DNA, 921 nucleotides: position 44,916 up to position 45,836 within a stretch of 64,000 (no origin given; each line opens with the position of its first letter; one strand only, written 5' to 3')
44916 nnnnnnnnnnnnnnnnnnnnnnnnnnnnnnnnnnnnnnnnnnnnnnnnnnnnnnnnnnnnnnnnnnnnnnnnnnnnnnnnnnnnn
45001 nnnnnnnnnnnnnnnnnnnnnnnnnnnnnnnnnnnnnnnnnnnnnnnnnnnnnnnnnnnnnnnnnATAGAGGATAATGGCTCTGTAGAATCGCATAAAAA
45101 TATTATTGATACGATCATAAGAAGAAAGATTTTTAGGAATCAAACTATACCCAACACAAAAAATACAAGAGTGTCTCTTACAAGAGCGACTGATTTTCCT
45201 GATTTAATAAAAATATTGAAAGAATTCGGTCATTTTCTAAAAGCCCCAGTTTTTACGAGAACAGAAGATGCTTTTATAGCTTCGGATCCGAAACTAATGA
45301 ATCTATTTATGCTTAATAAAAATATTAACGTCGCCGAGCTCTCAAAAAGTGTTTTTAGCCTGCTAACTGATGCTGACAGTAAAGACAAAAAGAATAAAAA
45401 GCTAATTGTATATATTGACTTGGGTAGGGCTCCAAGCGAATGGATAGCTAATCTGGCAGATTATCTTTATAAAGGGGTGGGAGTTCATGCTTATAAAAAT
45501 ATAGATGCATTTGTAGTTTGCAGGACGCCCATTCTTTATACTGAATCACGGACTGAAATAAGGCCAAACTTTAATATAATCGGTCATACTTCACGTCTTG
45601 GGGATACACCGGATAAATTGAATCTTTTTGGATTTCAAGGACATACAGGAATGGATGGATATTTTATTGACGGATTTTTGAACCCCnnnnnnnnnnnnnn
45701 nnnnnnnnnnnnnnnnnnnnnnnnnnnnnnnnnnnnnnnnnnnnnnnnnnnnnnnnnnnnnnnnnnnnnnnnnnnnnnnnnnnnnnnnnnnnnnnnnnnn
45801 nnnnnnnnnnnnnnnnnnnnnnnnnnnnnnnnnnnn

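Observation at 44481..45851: Island cargo: 456-aa protein combining a PD-(D/E)xK nuclease-like core with a C-terminal zinc ribbon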

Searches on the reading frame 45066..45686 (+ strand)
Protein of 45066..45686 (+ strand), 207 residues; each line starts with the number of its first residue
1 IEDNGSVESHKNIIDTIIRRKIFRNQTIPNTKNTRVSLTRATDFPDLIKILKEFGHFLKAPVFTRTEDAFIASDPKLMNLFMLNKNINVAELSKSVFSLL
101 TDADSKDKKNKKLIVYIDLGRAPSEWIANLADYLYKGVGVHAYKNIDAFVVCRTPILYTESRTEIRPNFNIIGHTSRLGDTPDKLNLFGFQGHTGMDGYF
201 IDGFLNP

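Call 40: predict_structure(alignment_id=A3)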
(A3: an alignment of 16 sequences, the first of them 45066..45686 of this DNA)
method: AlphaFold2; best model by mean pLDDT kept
length: 207 residues; sequences in the alignment: 16
mean_pLDDT: 73.9   pTM: 0.52
mean pLDDT of the five models: 73.9, 71.4, 71.4, 66.3, 62.1
residues with pLDDT >= 90: 2; 70-90: 141; 50-70: 42; < 50: 22
segments of 3 or more residues with pLDDT < 50: 1-5, 191-207
pLDDT, mean of each block of 10 residues (from residue 1): 52 76 64 73 81 86 79 85 70 74 88 84 77 77 86 75 74 85 69 44 41
secondary structure, 60 per line:
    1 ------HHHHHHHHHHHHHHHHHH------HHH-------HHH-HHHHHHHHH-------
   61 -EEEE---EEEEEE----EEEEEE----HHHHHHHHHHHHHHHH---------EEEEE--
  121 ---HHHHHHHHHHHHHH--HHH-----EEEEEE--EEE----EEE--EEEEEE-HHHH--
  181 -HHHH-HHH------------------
elements in order: H7-24 H45-53 E62-65 E69-74 E79-84 H89-104 E114-118 H124-137 E148-153 E156-158 E163-165 E168-173 H175-178 H182-185
